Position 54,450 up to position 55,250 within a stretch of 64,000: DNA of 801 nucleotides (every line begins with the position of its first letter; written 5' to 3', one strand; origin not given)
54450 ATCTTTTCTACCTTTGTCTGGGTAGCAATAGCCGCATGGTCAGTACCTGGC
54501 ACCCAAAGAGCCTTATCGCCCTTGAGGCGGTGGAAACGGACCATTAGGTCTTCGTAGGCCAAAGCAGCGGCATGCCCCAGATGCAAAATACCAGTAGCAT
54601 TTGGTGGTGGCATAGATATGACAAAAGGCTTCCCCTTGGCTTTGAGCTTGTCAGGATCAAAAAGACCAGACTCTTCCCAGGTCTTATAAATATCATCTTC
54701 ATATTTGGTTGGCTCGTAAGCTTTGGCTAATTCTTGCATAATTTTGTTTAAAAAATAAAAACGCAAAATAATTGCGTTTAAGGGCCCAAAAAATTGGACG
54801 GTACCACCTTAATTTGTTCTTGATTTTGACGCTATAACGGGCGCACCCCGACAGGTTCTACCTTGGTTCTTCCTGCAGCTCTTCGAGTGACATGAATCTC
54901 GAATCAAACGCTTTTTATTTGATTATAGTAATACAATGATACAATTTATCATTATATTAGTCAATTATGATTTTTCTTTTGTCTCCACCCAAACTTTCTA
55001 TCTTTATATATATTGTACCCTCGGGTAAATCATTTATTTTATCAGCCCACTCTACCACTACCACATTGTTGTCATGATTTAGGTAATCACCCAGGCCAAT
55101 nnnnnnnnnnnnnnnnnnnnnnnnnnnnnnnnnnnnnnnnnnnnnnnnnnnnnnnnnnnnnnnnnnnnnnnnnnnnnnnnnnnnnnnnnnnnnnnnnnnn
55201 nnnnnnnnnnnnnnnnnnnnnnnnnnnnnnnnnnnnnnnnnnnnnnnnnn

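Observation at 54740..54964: Candidate valine-specific T-box riboswitch controlling valS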

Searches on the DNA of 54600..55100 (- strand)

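Call 5: search_rna_families(source=window, start=54600, end=55100, threshold=evalue, max_evalue=10, show_alignments=5)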
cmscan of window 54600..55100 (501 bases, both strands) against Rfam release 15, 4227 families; matches with E-value up to 10: 5.
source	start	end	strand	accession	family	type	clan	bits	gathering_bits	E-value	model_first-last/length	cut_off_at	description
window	54777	54917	-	RF00230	T-box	Cis-reg; leader;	-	33.9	93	6.2e-06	1-219/219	no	T-box leader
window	54722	54792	+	RF02554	ppoRNA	Gene; rRNA;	-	17.9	99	1.5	1-98/98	no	mt-5S-like P. polycephalum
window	55016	55085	-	RF00606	SNORD93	Gene; snRNA; snoRNA; CD-box;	-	17.1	60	2.4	1-74/74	no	Small nucleolar RNA SNORD93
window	54614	54733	+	RF01424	snoR118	Gene; snRNA; snoRNA; CD-box;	CL00071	14.6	44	2.8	1-92/92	no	small nucleolar RNA snoR118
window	54719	54768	+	RF02060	STnc410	Gene; sRNA;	-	14.1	50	1.4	1-158/158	no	Enterobacterial sRNA STnc410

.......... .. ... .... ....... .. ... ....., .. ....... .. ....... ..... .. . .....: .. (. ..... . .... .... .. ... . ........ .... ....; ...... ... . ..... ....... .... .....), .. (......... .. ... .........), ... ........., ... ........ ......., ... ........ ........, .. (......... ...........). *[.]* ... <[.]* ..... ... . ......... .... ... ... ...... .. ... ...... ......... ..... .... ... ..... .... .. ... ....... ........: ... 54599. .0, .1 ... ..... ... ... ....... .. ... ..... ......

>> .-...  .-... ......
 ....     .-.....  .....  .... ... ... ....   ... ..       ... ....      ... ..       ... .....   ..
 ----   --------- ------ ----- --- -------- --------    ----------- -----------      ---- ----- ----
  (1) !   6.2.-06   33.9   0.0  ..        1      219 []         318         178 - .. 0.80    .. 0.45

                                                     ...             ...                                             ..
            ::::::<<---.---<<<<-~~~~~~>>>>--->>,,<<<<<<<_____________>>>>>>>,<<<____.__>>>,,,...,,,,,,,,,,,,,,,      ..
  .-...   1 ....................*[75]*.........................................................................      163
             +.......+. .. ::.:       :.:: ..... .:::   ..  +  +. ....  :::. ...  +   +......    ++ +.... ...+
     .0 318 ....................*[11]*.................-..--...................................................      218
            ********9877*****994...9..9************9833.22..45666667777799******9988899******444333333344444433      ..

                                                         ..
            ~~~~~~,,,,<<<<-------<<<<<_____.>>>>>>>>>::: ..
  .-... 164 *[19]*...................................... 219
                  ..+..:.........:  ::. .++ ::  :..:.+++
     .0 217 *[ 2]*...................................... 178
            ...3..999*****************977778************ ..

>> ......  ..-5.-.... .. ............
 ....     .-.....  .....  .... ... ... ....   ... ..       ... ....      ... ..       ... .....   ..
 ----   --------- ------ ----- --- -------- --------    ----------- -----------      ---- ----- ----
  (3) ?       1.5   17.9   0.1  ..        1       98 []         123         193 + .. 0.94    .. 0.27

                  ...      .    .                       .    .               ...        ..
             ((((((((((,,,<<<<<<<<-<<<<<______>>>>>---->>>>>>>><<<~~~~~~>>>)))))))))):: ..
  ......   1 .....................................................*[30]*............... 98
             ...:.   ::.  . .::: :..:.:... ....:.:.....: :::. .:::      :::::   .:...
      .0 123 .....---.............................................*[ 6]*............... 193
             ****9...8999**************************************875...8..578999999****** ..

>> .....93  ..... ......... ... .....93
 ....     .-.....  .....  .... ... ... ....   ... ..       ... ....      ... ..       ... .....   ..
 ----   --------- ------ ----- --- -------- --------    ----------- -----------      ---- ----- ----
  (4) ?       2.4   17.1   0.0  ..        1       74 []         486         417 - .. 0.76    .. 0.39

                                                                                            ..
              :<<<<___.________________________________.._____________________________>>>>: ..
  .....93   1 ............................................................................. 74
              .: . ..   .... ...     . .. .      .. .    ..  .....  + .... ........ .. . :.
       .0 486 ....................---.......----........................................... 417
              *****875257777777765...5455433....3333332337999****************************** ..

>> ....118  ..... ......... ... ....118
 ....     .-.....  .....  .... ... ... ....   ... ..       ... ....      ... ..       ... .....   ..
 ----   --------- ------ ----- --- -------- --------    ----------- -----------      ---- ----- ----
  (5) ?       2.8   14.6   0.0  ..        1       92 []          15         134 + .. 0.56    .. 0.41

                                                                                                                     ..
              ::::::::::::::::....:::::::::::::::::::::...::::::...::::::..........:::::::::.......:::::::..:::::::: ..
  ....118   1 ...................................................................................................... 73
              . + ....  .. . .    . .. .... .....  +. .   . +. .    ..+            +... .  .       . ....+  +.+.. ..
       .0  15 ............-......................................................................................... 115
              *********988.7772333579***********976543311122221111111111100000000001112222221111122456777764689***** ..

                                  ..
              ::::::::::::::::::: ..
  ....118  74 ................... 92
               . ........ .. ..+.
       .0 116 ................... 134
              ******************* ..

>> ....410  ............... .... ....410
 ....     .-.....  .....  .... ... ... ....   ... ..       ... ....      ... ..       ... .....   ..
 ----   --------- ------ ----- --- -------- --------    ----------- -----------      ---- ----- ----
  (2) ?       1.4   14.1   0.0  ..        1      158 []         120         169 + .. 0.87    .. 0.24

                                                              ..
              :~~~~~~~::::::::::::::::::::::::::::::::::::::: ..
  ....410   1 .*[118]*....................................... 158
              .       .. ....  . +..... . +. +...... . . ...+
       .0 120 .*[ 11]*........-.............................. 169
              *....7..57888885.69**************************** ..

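Call 32: build_rna_model(alignment_id=A1, structure=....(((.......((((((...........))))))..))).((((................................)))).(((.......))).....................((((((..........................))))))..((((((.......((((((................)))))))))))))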
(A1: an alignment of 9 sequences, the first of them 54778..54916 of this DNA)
Model R1 built from alignment A1 (9 sequences, 205 columns); structure: as given.
model positions 166; base pairs 34; branch points 4; effective number of sequences 1.84; information 0.59 bits per position. Calibrated on 0.2 Mb of random sequence (short: E-values are rough).
structure used (alignment columns):
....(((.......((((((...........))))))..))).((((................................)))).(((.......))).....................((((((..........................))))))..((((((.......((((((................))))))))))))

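Call 34: search_with_rna_model(model_id=R1, sources=[window, L001, L002, L003, L004, L005, L006, L007, L008, L009, L010, L011, L012, L013, L014, L015, L016, L017, L018, L019, L020, L021, L022, L023, L024, L025, L026, L027, L028, L029, L030, L031, L032, L033, L034, L035, L036, L037, L038, L039, L040, L041, L042, L043, L044, L045, L046, L047, L048, L049, L050, L051, L052, L053, L054, L055, L056, L057, L058, L059, L060, L061, L062, L063, L064, L065, L066, L067, L068, L069, L070, L071, L072, L073, L074, L075, L076, L077, L078, L079, L080, L081, L082, L083, L084, L085, L086], max_evalue=1, make_alignment=true)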
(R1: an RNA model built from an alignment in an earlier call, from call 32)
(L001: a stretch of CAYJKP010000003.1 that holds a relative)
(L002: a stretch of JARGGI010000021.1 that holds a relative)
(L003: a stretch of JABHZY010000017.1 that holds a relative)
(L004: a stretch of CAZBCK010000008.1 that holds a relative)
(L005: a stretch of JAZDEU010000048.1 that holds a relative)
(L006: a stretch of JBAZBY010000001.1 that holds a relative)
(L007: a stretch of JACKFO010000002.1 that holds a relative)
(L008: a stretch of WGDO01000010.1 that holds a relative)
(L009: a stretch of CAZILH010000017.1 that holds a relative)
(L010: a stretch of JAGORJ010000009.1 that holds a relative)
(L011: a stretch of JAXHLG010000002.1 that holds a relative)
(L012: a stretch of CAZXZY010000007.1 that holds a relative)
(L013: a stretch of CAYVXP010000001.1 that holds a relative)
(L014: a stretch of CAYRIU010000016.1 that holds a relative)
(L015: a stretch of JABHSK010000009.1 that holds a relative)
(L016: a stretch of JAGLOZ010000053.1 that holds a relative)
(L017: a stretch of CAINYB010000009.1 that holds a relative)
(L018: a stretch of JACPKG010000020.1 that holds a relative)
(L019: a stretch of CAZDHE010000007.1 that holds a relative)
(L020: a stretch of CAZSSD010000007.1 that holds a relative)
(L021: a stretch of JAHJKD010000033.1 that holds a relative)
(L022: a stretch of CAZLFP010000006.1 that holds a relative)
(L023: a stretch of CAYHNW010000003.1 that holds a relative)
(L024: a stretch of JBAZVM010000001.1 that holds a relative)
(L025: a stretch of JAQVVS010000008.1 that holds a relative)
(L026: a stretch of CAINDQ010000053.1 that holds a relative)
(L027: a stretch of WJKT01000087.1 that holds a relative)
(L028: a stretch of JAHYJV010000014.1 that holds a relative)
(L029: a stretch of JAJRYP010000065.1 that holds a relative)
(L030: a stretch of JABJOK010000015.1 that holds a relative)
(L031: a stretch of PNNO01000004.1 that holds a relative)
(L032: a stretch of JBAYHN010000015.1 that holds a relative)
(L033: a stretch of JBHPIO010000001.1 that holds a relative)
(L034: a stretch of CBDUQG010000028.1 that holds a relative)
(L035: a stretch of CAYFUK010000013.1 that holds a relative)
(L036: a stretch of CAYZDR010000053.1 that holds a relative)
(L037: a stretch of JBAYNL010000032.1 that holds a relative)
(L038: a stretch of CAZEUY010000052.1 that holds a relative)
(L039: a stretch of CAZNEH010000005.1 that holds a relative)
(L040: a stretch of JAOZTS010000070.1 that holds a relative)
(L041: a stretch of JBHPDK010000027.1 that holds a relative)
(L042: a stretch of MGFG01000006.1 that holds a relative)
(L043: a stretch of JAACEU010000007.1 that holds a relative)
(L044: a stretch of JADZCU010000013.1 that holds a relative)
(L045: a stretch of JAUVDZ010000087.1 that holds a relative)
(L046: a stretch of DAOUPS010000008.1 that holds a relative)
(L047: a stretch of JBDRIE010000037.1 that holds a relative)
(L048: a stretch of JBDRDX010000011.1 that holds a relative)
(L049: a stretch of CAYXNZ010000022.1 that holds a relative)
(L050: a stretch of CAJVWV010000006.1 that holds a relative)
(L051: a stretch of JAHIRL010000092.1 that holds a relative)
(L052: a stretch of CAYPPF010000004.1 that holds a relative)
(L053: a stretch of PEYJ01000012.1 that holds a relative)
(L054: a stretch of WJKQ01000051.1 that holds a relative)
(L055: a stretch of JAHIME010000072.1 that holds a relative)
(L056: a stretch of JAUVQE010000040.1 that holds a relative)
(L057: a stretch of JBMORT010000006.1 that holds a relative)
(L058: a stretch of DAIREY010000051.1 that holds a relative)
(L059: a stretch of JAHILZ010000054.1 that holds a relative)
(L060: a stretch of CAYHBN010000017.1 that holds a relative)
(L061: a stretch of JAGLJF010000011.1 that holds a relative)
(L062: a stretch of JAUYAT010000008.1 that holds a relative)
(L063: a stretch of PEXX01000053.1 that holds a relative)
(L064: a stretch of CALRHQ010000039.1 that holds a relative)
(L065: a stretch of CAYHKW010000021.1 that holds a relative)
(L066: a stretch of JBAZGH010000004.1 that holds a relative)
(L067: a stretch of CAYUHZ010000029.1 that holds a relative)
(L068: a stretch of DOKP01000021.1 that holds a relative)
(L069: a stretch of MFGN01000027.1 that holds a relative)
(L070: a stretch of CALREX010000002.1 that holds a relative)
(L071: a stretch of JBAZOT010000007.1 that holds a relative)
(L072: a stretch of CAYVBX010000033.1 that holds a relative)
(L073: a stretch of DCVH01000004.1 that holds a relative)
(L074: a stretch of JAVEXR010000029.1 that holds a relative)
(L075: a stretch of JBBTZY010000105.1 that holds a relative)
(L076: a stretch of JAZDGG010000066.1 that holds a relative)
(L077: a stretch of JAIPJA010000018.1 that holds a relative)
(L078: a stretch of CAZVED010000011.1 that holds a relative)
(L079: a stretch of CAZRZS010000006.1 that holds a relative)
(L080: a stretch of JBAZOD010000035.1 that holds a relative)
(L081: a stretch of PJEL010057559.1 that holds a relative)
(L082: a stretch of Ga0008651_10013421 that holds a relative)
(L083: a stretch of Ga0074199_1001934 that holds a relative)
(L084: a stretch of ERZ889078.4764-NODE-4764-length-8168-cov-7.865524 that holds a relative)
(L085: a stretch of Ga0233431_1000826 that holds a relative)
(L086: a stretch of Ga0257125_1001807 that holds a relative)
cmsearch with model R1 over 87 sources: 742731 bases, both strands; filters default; matches with E-value up to 1: 13.
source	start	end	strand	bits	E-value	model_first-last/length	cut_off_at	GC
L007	2772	2939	+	179.7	9.9e-45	1-166/166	no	0.38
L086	4957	5119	+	174.6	2.2e-43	1-166/166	no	0.36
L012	2779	2941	+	174.4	2.3e-43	1-166/166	no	0.38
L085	6153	6315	-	174.4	2.3e-43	1-166/166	no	0.38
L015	2768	2956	+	158.4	3.9e-39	1-166/166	no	0.44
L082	1498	1686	+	158.4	3.9e-39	1-166/166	no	0.44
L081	2588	2727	-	145.6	9.4e-36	1-166/166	no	0.46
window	54778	54916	-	144.1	2.3e-35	1-166/166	no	0.45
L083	7490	7674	-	139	5.1e-34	1-166/166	no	0.49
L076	287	463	+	120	5.2e-29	1-166/166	no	0.62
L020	792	939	+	85.7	5.6e-20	1-166/166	no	0.49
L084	8120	8168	-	37.2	3.2e-07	104-166/166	5'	0.39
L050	3736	3877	+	15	0.23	1-166/166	no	0.36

Alignment A2: 13 matches aligned to the model, 242 columns, each read 5' to 3' on its own strand. Consensus structure (alignment columns), stored with it:
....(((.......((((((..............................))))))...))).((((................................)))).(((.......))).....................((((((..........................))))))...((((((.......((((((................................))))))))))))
